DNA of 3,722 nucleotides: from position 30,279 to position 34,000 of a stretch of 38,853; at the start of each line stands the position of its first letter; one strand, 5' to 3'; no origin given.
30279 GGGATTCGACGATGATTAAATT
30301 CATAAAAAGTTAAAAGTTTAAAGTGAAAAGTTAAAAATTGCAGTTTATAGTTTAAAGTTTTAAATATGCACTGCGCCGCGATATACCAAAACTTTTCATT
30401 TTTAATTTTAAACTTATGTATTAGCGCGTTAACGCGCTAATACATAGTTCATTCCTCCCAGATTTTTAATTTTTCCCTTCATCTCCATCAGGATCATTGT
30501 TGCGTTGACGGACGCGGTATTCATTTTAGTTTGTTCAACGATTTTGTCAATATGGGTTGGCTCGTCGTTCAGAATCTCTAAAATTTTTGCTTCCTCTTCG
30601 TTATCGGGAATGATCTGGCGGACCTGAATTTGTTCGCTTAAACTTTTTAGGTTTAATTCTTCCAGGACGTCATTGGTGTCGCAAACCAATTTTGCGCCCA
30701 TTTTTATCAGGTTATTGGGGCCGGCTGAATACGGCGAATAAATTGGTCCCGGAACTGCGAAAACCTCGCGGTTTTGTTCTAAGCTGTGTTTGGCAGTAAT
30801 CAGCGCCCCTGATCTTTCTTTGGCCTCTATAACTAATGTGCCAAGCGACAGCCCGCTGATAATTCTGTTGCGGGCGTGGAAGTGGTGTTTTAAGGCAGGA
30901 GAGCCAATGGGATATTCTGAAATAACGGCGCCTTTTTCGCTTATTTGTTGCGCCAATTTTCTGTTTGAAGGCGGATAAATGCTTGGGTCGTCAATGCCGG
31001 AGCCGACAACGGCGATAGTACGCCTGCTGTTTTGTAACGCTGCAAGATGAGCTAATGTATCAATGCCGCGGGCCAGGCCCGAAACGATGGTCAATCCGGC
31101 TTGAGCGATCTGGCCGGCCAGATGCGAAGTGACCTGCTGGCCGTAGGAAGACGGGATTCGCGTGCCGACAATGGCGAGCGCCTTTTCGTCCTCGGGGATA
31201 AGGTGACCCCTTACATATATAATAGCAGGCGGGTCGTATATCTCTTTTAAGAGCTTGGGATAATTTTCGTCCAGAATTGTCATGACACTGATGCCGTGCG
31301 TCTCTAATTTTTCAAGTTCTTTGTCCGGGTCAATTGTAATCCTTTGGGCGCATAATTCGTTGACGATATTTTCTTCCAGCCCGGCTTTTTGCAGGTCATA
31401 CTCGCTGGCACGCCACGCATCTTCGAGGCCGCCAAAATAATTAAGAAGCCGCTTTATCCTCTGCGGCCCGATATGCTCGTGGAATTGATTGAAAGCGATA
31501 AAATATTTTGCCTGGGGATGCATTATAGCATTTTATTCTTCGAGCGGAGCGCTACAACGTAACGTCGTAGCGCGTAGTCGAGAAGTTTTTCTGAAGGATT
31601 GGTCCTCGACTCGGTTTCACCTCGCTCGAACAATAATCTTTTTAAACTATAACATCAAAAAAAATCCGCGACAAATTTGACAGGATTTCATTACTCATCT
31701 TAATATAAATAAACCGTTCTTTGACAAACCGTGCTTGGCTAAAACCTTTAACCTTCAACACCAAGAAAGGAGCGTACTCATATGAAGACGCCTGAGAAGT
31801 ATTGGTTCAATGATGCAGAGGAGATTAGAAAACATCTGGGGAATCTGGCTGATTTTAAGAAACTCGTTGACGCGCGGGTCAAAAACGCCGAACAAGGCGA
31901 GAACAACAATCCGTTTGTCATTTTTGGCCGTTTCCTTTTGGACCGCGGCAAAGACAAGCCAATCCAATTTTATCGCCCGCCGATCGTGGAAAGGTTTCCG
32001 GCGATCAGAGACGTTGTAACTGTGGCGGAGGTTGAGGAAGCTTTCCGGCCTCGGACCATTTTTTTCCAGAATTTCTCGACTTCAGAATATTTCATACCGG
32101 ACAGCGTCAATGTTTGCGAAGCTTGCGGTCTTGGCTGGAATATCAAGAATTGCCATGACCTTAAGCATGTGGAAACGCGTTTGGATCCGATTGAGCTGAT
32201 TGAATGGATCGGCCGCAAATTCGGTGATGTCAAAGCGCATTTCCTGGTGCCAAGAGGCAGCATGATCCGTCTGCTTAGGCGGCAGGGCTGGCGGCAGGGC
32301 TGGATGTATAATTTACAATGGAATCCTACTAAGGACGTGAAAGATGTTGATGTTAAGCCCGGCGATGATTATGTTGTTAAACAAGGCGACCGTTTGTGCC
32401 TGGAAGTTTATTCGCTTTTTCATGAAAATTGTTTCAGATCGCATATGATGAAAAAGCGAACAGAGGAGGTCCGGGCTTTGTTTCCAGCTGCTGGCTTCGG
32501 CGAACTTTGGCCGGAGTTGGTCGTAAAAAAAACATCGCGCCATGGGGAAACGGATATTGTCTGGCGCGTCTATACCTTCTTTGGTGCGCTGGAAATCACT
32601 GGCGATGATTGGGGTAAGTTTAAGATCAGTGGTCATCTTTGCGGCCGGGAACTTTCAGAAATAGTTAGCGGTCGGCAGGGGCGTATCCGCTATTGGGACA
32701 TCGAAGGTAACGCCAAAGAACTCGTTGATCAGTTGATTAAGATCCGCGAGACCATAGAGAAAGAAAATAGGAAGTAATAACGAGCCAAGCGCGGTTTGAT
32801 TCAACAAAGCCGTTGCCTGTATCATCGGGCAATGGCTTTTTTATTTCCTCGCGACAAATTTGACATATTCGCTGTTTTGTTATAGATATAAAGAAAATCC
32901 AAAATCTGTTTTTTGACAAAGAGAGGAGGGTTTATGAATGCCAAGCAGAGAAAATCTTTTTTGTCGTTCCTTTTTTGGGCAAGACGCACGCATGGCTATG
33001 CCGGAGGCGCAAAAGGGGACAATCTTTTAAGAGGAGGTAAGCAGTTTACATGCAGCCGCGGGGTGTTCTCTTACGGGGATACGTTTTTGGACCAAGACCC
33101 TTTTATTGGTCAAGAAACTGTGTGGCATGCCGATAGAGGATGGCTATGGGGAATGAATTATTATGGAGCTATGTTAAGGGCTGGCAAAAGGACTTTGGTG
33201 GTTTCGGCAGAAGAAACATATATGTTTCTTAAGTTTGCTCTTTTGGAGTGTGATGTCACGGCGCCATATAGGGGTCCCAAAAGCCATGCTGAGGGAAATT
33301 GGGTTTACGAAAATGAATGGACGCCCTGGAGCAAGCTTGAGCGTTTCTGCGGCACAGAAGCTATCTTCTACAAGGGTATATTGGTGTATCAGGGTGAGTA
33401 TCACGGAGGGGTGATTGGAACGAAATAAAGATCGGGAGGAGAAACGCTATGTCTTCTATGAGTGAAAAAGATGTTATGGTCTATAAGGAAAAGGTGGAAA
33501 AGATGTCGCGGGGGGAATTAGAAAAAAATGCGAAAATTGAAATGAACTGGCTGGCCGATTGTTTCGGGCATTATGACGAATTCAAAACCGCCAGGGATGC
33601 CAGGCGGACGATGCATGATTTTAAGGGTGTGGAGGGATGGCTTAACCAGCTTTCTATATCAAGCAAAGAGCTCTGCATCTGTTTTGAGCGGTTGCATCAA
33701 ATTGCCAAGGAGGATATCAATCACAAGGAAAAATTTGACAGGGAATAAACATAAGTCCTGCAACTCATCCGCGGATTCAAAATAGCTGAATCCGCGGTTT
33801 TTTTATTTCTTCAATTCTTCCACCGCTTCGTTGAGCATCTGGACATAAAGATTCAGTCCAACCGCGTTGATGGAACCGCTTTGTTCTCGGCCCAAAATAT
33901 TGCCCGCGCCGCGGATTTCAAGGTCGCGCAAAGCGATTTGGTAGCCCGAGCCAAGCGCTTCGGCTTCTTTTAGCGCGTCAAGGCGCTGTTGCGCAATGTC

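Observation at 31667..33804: Orphan three-gene island between dprA and mfd with duplicated promoter/operator motif: best candidate for an undescribed module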

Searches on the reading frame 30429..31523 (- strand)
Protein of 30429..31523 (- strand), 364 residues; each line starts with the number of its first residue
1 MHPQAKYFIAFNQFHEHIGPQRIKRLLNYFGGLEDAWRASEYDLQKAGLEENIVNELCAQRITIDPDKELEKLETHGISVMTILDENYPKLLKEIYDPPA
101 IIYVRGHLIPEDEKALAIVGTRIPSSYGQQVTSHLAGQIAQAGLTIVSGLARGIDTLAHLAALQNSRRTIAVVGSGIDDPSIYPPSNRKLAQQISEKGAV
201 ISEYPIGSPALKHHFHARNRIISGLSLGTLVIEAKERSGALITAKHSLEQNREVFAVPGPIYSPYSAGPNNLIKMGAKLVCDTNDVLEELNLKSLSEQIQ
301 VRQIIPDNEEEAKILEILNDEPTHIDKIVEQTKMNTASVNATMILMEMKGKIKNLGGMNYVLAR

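Call 54: find_related_loci(query=A4, collection=metagenome_contigs, flank=10000)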
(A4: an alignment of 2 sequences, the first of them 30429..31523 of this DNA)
Query A4 (364 aa) in metagenome_contigs; peptide patterns used: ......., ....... (x = any residue, [..] = any of these).
600 stretches matched a pattern (row limit reached: there are more); 7 encode a relative of the query (tblastn E <= 1e-3); 7 distinct loci.
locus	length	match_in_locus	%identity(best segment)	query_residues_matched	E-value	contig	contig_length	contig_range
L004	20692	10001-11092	80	1-364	0e+0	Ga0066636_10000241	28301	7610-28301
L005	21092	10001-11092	80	1-364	0e+0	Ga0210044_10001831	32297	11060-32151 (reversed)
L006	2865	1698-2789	80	1-364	0e+0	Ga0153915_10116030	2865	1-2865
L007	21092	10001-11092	79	1-364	0e+0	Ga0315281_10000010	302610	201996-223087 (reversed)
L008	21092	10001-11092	78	1-364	0e+0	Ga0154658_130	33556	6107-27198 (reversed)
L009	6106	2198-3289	77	1-364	0e+0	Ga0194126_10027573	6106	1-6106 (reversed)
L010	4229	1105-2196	73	1-364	0e+0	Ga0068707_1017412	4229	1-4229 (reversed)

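Call 78: find_related_loci(query=A4, collection=genome_contigs, flank=8000)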
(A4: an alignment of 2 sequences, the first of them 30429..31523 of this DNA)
Query A4 (364 aa) in genome_contigs; peptide patterns used: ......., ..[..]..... (x = any residue, [..] = any of these).
173 stretches matched a pattern; 26 encode a relative of the query (tblastn E <= 1e-3); 25 distinct loci.
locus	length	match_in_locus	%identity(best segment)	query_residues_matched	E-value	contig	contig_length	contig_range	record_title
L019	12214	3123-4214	80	1-364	0e+0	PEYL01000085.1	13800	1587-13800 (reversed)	MAG: Candidatus Portnoybacteria bacterium CG08_land_8_20_14_0_20_40_83 CG08_land_8_20_14_0.20_scaffold_6428_c, whole gen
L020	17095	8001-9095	63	1-364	2e-151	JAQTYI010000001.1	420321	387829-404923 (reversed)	MAG: Candidatus Portnoybacteria bacterium isolate STC_33 NODE_23_length_420321_cov_6.434135_Sandtown_C, whole genome sho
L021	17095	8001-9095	63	1-364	5e-151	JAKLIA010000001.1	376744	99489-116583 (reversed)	MAG: Patescibacteria group bacterium isolate RA.bin76 RA.bin76_1, whole genome shotgun sequence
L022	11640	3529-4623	63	1-364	3e-150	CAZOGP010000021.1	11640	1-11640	MAG TPA_asm: uncultured Candidatus Saccharibacteria bacterium isolate binchicken_co387_482 genome assembly, contig: NODE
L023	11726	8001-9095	62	1-364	1e-150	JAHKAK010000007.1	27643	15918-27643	MAG: Patescibacteria group bacterium isolate Undefined_mixed_planktonic.mb.35 Undefined_mixed_pl.mb.35_k141_80199, whole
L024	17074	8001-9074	60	4-363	3e-134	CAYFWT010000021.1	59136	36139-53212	MAG TPA_asm: uncultured Candidatus Saccharibacteria bacterium isolate ERP108616_co1_412 genome assembly, contig: k119_70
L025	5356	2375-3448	55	6-364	7e-128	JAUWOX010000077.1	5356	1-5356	MAG: bacterium isolate CSMAG_2461 CSMAG_2461_k141_67674_length_5356_cov_5.0000, whole genome shotgun sequence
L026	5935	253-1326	54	7-364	3e-124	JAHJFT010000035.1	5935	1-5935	MAG: Patescibacteria group bacterium isolate Modern_marine_glass_biofilm.mb.42 Modern_marine_glas.mb.42_k141_404886, who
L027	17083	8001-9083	53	1-362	2e-121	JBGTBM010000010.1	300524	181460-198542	MAG: Patescibacteria group bacterium isolate JTS-AC97 k141_3103218, whole genome shotgun sequence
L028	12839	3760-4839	52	5-364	8e-118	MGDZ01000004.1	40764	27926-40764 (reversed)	MAG: Candidatus Uhrbacteria bacterium RIFCSPHIGHO2_02_FULL_57_19 rifcsphigho2_02_scaffold_1091, whole genome shotgun seq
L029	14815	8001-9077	52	6-364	5e-116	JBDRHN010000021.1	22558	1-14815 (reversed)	MAG: bacterium isolate MEGAHIT-group-1.518 k141_11577244, whole genome shotgun sequence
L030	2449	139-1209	52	4-360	3e-120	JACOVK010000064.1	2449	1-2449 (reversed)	MAG: Parcubacteria group bacterium isolate NC_groundwater_98_Ag_S-0.1um_57_82 S_p1_S3_170907_scaffold_1281674, whole gen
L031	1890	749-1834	49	1-364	2e-117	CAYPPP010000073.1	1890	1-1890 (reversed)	MAG TPA_asm: uncultured Candidatus Saccharibacteria bacterium isolate SRP191223_co1_67 genome assembly, contig: NODE_115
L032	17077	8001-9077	56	4-363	4e-135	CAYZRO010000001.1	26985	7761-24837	MAG TPA_asm: uncultured Candidatus Saccharibacteria bacterium isolate binchicken_co19_574 genome assembly, contig: NODE_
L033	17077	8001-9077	48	1-362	1e-103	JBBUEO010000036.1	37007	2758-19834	MAG: Patescibacteria group bacterium isolate H43-bin058_1 H43_bin058_1_000000000036, whole genome shotgun sequence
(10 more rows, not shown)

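Call 92: search_protein_families(library=pfam, proteins=[L006:1117-1584:-, L008:8989-9735:-, L021:6913-7893:+, L022:2808-3206:+], max_evalue=0.01)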
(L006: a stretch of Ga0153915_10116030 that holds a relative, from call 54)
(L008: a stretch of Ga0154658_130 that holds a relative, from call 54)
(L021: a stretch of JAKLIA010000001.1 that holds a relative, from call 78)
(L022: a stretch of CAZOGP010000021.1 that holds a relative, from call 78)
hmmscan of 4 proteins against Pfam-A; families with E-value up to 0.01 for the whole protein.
L006:1117-1584:- (155 aa): 0 families

L008:8989-9735:- (248 aa): 20 families
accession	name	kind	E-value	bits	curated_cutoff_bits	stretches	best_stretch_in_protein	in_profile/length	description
PF13847.12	Methyltransf_31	-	4e-39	134.1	27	1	70-208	1-136/145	Methyltransferase domain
PF13649.12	Methyltransf_25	-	6.5e-23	81.7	27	1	76-172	1-97/97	Methyltransferase domain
PF08241.18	Methyltransf_11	-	4.6e-22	78.9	21.2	1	77-175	1-94/95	Methyltransferase domain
PF01209.24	Ubie_methyltran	-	1.2e-21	77.6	20.1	1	71-176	46-151/233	ubiE/COQ5 methyltransferase family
PF08242.18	Methyltransf_12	-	6.4e-13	49.7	30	1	77-174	1-98/98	Methyltransferase domain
PF01135.25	PCMT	-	7.2e-12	46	20.3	1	69-133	70-134/210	Protein-L-isoaspartate(D-aspartate) O-methyltransferase (PCMT)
PF06325.19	PrmA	-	3.4e-11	43.6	22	1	70-183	159-265/296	Ribosomal protein L11 methyltransferase (PrmA)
PF13489.12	Methyltransf_23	-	1.2e-10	41.8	27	1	66-179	16-119/164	Methyltransferase domain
PF05175.20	MTS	-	3.4e-08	33.8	23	1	72-176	31-138/170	Methyltransferase small domain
PF02353.26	CMAS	-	1.6e-06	28.1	27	1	69-194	59-183/273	Mycolic acid cyclopropane synthetase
PF01170.24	UPF0020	-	7.6e-06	26.2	22.3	1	96-148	75-128/197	RMKL-like, methyltransferase domain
PF05148.21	Methyltransf_8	-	7.9e-06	26.3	27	1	127-179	108-159/219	Hypothetical methyltransferase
PF20922.3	Anamorsin_N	-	6.4e-05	23.2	27.1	1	131-197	41-109/163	Anamorsin, N-terminal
PF01728.25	FtsJ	-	9.1e-05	22.9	24.1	1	67-157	16-107/181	FtsJ-like methyltransferase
PF02390.23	Methyltransf_4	-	0.00012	22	24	1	74-144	3-75/173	Putative methyltransferase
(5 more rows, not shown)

L021:6913-7893:+ (326 aa): 1 family
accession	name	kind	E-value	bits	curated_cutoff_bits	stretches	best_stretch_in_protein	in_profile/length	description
PF00684.25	DnaJ_CXXCXGXG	-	0.0011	19.6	32.7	1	134-162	16-52/65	DnaJ central domain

L022:2808-3206:+ (132 aa): 0 families

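Call 105: search_protein_families(library=pfam, proteins=[window:30429-31523:-], max_evalue=0.00001)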
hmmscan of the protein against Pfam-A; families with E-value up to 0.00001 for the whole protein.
window:30429-31523:- (364 aa): 2 families
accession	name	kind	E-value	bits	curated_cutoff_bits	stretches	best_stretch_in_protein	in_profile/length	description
PF02481.21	DNA_processg_A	-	3.8e-78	262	29.6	1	73-281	2-211/212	DNA recombination-mediator protein A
PF17782.7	DprA_WH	-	1.4e-12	47.9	22.9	1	305-357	8-60/61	DprA winged helix domain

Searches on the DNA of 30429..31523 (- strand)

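Call 95: search_rna_families(source=L007, start=9650, end=10050, threshold=evalue, max_evalue=1)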
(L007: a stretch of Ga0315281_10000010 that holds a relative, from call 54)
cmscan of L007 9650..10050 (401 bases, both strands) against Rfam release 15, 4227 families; matches with E-value up to 1: 12.
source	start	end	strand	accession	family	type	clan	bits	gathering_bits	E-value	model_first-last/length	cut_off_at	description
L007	9706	9821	-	RF01606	plasmodium_snoR31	Gene; snRNA; snoRNA; HACA-box;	-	27.6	60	0.089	1-145/145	no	small nucleolar RNA snoR31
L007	9715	9793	-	RF02495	ohsC_RNA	Gene; antitoxin;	-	25.8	50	0.079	1-77/77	no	Oppression of Hydrophobic ORF by sRNA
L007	9710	9762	+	RF03408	mir-5890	Gene; miRNA;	-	23.9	54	0.0055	14-66/78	no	mir-5890 microRNA precursor family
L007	9718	9830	-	RF04339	Plastid-psbJ-3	Cis-reg;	CL00152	21.7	61.7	0.24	1-125/125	no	Plastid-psbJ-3 3UTR RNA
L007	9712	9842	-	RF00558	L20_leader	Cis-reg; leader;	-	20.4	58.7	0.11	1-127/127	no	Ribosomal protein L20 leader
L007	9706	9765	-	RF04097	MIR2630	Gene; miRNA;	-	19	144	0.16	1-229/229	no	MIR2630 microRNA precursor family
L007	9781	9857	-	RF04009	mir-754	Gene; miRNA;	-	19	84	0.53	1-78/78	no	mir-754 microRNA precursor family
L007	9675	9756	+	RF00506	Thr_leader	Cis-reg; leader;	-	18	55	0.58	1-118/118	no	Threonine operon leader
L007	9707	9845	-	RF01253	snR46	Gene; snRNA; snoRNA; HACA-box;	CL00021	17.8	43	0.33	1-197/197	no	Small nucleolar RNA snR46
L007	9694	9778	+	RF00885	MIR821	Gene; miRNA;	-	17.7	249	0.45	1-275/275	no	MIR821 microRNA precursor family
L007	9695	9776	-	RF00690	MIR408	Gene; miRNA;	-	16.4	64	0.23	1-126/126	no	MIR408 microRNA precursor family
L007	9698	9778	+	RF04164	MIR1507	Gene; miRNA;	-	15.9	73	0.94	1-107/107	no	MIR1507 microRNA precursor family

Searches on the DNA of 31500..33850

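Call 68: search_rna_families(source=window, start=31500, end=33850, threshold=evalue, max_evalue=1)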
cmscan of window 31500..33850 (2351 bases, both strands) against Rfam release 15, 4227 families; matches with E-value up to 1: 2.
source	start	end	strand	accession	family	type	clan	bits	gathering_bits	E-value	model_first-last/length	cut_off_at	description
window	33688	33772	-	RF00581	SNORD12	Gene; snRNA; snoRNA; CD-box;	CL00044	21.2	43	0.49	1-90/90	no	Small nucleolar SNORD12/SNORD106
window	32116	32171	+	RF00486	mir-129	Gene; miRNA;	-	20.7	48.6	0.58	1-75/75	no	mir-129 microRNA precursor family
